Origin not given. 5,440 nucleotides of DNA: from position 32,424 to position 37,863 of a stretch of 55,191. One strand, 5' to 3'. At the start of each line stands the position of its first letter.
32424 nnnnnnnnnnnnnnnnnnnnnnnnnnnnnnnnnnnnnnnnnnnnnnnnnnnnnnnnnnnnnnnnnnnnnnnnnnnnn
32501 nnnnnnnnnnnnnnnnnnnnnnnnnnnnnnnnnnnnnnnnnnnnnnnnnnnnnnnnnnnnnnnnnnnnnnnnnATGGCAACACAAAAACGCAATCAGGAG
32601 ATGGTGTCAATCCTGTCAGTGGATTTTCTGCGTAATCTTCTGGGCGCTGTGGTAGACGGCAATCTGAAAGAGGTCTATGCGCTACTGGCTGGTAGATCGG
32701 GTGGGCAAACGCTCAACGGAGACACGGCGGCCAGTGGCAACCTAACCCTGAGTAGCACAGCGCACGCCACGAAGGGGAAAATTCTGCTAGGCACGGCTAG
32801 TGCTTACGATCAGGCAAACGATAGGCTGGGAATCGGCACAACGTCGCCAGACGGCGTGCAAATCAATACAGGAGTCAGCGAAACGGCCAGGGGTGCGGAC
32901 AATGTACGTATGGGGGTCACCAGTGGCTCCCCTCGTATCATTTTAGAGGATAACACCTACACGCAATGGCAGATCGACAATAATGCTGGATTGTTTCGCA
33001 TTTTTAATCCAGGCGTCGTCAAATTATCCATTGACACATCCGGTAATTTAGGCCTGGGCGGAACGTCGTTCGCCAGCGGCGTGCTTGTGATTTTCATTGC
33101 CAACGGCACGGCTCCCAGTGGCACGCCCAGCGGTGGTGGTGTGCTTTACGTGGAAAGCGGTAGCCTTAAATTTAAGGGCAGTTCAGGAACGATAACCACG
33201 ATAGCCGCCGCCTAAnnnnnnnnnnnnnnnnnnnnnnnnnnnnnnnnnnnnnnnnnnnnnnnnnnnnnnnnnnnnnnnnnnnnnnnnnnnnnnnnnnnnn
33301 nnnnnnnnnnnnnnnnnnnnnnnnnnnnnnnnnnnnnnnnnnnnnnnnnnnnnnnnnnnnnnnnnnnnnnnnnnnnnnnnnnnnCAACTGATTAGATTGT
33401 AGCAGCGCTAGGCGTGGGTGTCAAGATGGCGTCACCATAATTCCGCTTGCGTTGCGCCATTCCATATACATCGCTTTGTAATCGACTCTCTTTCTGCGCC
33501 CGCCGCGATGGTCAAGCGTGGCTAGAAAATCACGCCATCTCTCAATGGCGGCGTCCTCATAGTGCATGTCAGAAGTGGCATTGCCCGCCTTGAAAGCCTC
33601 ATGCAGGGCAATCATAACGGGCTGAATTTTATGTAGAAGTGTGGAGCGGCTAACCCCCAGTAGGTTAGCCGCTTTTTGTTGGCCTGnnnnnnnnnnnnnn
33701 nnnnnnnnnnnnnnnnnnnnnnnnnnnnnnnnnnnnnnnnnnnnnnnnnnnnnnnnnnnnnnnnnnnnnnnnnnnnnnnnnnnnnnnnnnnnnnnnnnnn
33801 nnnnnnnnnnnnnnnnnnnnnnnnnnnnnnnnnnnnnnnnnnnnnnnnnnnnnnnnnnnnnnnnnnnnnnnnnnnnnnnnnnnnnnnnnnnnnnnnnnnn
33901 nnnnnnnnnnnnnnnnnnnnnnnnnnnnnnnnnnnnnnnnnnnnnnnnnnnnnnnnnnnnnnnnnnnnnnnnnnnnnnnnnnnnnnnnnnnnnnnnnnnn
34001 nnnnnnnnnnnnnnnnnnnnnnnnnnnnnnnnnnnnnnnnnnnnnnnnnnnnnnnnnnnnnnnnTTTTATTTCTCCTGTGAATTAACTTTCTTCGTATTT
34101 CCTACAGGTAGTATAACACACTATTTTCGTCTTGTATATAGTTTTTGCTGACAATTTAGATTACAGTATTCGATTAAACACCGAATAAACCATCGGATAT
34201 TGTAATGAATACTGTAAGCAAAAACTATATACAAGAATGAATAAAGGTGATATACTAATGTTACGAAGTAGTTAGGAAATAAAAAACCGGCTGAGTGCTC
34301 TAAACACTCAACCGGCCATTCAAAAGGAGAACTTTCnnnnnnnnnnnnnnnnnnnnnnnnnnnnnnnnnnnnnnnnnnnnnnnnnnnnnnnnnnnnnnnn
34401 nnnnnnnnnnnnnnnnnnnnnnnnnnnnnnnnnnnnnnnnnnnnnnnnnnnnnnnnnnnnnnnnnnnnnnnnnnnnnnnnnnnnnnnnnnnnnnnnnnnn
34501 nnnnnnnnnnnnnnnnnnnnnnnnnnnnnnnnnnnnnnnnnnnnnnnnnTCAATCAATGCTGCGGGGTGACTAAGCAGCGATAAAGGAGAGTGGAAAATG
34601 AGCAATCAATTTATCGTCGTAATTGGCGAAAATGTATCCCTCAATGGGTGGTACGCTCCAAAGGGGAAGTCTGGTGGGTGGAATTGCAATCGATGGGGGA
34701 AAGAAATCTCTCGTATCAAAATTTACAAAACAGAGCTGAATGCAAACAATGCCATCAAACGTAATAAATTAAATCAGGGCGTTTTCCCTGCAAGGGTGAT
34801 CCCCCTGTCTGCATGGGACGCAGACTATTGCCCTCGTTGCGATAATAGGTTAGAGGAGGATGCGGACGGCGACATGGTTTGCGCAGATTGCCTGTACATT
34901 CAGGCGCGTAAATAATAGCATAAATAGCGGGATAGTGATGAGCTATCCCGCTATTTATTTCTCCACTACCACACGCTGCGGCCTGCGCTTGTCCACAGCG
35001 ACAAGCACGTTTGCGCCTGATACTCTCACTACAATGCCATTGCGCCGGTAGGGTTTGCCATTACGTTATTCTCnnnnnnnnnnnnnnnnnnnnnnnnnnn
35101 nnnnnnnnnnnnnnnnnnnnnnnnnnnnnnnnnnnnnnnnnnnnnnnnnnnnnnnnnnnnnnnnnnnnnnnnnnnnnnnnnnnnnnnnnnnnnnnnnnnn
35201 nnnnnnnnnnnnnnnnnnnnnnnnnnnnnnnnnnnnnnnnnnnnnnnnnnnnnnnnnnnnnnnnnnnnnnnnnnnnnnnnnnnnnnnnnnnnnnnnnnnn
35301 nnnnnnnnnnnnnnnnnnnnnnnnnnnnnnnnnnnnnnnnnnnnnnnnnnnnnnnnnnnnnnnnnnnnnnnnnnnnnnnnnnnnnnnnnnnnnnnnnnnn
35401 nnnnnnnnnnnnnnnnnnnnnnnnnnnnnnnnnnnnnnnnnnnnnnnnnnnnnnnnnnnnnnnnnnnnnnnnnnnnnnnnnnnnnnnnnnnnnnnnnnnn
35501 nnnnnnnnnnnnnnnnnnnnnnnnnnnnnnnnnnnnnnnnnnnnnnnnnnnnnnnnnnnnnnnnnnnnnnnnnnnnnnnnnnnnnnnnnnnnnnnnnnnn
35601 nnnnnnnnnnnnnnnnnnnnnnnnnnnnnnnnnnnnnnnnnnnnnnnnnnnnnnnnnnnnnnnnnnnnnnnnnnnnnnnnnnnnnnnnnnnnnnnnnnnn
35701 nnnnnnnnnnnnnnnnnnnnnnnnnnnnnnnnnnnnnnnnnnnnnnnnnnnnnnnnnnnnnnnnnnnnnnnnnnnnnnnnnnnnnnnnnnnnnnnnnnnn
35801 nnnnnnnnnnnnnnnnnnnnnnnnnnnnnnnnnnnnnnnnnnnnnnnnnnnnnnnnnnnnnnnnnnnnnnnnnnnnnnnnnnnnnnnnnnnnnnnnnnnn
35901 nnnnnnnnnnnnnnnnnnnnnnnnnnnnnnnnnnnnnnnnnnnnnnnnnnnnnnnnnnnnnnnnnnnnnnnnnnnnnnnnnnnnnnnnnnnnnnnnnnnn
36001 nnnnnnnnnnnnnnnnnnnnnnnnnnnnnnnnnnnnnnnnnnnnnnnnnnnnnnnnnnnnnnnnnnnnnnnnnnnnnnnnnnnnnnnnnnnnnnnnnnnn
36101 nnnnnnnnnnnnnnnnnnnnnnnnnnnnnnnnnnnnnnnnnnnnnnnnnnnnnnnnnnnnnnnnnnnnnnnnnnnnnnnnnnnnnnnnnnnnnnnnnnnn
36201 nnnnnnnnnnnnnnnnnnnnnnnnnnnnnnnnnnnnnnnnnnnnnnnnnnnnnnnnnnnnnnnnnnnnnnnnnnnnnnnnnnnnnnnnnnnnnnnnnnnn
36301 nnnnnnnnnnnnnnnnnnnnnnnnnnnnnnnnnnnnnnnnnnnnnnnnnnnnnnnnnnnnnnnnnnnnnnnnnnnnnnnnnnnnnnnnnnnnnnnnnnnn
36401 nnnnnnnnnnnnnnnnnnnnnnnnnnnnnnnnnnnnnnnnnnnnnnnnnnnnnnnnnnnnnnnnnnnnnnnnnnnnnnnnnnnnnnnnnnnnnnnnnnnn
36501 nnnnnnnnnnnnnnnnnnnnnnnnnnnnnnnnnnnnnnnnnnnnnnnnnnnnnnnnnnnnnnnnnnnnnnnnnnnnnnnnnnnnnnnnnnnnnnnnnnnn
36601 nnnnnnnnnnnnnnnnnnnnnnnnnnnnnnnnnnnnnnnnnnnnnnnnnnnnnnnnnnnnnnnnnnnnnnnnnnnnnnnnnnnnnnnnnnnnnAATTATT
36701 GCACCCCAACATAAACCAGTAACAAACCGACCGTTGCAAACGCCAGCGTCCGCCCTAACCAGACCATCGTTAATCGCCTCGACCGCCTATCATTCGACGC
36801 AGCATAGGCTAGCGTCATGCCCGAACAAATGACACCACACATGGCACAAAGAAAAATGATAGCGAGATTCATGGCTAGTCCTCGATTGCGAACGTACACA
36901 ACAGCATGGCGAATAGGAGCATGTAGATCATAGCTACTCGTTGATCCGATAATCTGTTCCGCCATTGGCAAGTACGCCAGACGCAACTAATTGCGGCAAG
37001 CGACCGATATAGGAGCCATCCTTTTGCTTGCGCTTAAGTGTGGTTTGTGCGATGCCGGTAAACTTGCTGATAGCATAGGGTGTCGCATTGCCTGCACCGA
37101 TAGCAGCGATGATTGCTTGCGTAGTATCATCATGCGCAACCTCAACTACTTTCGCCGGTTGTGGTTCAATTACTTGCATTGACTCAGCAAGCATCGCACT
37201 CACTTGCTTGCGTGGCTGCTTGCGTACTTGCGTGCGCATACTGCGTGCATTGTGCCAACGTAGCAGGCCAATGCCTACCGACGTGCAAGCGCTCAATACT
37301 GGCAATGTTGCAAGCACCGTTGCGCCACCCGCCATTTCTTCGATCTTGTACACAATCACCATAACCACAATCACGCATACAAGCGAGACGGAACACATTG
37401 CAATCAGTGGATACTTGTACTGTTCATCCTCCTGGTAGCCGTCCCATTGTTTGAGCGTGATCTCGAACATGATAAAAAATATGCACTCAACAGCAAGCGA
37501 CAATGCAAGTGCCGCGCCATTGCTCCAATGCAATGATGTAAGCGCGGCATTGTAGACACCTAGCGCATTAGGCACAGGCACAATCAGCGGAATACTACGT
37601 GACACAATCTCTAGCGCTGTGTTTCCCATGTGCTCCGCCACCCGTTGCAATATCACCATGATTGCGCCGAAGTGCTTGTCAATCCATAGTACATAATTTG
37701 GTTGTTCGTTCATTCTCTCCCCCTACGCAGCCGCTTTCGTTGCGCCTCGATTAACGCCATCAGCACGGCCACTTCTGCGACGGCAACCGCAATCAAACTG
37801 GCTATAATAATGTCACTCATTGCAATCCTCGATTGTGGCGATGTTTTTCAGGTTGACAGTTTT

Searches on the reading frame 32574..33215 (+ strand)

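Call 8: search_protein_families(library=pfam, proteins=[window:32574-33215:+], max_evalue=0.01)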
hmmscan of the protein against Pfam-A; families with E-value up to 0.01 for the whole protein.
window:32574-33215:+ (213 aa): 0 families

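Call 18: search_protein_families(library=phrogs, proteins=[window:32574-33215:+], max_evalue=0.01)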
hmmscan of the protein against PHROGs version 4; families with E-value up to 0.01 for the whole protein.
window:32574-33215:+ (213 aa): 2 families
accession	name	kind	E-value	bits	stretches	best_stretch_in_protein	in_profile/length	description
phrog_4013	-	unknown function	0.0017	18.1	1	45-212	145-275/659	-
phrog_19576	-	unknown function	0.0061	17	0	172-211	132-171/171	-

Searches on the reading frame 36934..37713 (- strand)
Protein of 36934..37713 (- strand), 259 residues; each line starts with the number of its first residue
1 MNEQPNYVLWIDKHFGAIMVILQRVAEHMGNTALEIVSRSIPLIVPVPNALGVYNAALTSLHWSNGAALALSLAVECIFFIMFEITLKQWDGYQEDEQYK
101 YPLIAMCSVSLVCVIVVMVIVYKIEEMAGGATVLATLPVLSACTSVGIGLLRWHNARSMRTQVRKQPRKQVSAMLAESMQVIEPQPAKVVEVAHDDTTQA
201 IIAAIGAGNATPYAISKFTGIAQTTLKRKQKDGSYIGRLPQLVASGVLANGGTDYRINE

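Call 18: search_protein_families(library=phrogs, proteins=[window:36934-37713:-], max_evalue=0.01)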
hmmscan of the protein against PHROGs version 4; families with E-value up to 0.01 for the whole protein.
window:36934-37713:- (259 aa): 1 family
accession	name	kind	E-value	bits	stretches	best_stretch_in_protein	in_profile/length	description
phrog_4583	-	transcription regulation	0.0041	18.1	0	197-234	11-48/81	transcriptional repressor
